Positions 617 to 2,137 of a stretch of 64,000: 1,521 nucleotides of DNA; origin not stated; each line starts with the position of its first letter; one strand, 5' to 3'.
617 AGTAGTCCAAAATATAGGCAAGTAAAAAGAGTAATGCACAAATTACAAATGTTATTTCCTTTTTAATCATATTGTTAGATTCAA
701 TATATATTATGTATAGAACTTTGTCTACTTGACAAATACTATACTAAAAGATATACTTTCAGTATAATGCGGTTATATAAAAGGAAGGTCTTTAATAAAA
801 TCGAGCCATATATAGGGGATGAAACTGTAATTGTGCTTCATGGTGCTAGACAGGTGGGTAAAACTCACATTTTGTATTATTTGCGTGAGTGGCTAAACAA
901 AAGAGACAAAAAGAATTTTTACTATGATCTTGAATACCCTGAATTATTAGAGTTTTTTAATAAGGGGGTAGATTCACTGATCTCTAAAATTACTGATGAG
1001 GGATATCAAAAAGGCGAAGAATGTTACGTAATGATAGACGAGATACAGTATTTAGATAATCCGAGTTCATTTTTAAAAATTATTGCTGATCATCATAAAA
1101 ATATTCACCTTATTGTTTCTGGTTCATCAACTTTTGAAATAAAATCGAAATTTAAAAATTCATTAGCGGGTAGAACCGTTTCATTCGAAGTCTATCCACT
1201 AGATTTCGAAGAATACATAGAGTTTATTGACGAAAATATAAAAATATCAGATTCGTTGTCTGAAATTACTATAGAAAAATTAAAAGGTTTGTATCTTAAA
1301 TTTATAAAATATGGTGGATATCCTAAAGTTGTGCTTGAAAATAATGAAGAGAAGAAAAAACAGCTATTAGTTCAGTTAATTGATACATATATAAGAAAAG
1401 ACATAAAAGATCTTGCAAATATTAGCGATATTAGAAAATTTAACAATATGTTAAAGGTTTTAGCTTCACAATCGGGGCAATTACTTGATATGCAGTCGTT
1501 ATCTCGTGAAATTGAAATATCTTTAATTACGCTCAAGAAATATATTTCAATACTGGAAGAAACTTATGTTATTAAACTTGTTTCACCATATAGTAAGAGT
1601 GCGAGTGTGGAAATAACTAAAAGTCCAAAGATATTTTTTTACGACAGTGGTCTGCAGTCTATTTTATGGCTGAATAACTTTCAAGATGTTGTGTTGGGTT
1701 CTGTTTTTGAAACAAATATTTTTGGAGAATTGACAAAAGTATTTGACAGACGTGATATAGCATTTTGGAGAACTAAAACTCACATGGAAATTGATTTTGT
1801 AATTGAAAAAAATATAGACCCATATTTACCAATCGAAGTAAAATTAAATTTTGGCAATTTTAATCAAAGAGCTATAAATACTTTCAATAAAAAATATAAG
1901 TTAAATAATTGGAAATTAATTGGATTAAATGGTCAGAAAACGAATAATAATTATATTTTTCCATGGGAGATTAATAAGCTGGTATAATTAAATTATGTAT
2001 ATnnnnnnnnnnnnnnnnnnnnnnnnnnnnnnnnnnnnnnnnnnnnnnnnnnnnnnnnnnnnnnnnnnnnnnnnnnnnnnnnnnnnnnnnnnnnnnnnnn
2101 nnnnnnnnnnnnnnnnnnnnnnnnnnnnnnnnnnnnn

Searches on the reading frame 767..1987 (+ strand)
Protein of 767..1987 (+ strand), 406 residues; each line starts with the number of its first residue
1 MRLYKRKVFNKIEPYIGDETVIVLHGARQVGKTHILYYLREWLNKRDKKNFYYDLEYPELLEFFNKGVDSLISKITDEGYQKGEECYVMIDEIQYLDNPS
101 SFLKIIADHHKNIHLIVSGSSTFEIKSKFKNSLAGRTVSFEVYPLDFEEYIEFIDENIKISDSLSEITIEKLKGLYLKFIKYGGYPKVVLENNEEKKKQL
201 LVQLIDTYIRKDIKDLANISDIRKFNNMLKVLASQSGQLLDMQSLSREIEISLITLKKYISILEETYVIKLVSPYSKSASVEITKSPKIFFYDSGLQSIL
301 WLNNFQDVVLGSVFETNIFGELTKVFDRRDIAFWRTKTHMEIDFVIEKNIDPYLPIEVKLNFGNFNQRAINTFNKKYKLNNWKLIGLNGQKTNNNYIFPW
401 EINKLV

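Call 93: search_protein_families(library=pfam, proteins=[window:767-1987:+], max_evalue=0.00001)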
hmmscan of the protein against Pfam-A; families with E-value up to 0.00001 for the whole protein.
window:767-1987:+ (406 aa): 4 families
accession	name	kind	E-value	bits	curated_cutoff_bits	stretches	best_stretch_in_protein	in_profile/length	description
PF13635.12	DUF4143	-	5.8e-34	117.6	28.1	1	210-360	1-159/160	Domain of unknown function (DUF4143)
PF13173.12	AAA_14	-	7.6e-29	100.8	27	1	20-150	3-128/129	AAA domain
PF13401.12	AAA_22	-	3e-06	28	27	0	19-121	5-124/130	AAA domain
PF01637.24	ATPase_2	-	4.5e-06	27.1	33.2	0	65-163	91-200/225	ATPase domain predominantly from Archaea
